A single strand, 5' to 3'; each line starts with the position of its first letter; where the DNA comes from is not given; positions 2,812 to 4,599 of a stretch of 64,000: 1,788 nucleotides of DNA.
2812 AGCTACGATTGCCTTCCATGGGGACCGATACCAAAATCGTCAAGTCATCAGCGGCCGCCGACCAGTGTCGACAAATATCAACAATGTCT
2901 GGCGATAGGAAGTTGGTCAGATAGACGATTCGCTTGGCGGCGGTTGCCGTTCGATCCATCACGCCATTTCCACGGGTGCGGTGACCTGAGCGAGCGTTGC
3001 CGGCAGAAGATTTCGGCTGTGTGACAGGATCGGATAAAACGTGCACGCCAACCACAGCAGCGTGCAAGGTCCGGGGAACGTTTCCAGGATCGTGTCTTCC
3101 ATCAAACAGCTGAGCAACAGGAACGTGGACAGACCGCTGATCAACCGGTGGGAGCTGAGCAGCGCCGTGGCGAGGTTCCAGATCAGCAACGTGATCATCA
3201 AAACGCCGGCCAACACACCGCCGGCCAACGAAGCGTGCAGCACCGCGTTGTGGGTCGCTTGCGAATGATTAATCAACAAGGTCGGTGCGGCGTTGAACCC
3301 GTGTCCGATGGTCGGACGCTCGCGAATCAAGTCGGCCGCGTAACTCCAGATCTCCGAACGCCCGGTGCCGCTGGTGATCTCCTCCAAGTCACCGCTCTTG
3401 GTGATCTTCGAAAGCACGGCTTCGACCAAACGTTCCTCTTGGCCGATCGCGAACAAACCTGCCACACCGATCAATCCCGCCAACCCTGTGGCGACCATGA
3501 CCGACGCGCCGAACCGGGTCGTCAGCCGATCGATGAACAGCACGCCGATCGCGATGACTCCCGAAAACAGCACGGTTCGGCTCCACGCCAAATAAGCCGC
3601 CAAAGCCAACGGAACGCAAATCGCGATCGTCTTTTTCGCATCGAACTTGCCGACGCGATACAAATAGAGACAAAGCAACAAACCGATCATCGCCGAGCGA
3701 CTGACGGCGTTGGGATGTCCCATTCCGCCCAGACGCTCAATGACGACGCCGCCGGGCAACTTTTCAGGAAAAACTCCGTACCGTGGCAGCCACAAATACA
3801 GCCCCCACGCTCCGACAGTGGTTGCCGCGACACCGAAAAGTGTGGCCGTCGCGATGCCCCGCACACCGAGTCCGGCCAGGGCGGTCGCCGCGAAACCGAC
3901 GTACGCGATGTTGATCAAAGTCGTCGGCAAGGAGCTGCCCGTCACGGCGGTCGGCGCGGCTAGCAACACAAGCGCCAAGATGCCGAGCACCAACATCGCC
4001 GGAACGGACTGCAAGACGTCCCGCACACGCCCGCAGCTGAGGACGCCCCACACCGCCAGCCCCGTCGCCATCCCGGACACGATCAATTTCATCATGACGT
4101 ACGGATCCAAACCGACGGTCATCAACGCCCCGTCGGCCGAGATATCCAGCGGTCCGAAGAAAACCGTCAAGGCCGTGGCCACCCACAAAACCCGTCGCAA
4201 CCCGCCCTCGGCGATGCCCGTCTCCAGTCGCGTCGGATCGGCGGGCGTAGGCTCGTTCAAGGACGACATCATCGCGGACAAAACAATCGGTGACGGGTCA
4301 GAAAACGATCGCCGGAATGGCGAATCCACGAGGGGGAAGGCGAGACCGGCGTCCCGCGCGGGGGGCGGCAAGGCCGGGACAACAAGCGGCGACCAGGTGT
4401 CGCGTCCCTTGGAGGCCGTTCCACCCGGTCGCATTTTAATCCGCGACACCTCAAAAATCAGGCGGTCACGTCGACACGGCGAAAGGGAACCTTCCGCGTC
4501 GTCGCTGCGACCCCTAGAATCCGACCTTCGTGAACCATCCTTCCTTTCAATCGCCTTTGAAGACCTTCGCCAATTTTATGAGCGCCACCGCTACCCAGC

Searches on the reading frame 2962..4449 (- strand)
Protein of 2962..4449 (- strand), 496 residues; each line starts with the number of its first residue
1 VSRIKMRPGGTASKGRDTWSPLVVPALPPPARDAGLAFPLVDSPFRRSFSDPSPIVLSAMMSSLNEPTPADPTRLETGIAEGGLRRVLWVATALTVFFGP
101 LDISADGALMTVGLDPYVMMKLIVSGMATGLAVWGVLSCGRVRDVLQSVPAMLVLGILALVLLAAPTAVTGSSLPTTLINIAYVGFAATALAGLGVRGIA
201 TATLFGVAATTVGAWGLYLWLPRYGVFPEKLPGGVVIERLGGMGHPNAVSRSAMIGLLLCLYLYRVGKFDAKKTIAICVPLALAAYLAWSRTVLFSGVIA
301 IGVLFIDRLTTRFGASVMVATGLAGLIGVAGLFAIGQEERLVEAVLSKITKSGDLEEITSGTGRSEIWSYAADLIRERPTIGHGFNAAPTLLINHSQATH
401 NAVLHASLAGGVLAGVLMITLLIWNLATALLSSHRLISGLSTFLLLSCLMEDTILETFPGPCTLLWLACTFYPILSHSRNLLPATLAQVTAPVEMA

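Call 75: search_protein_families(library=pfam, proteins=[window:2962-4449:-], max_evalue=0.001)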
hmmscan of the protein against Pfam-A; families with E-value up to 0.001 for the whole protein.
window:2962-4449:- (496 aa): 1 family
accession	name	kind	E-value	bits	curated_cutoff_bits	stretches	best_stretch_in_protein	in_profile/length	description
PF04932.20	Wzy_C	-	4.9e-12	46.3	31.7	1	277-418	2-148/149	O-Antigen ligase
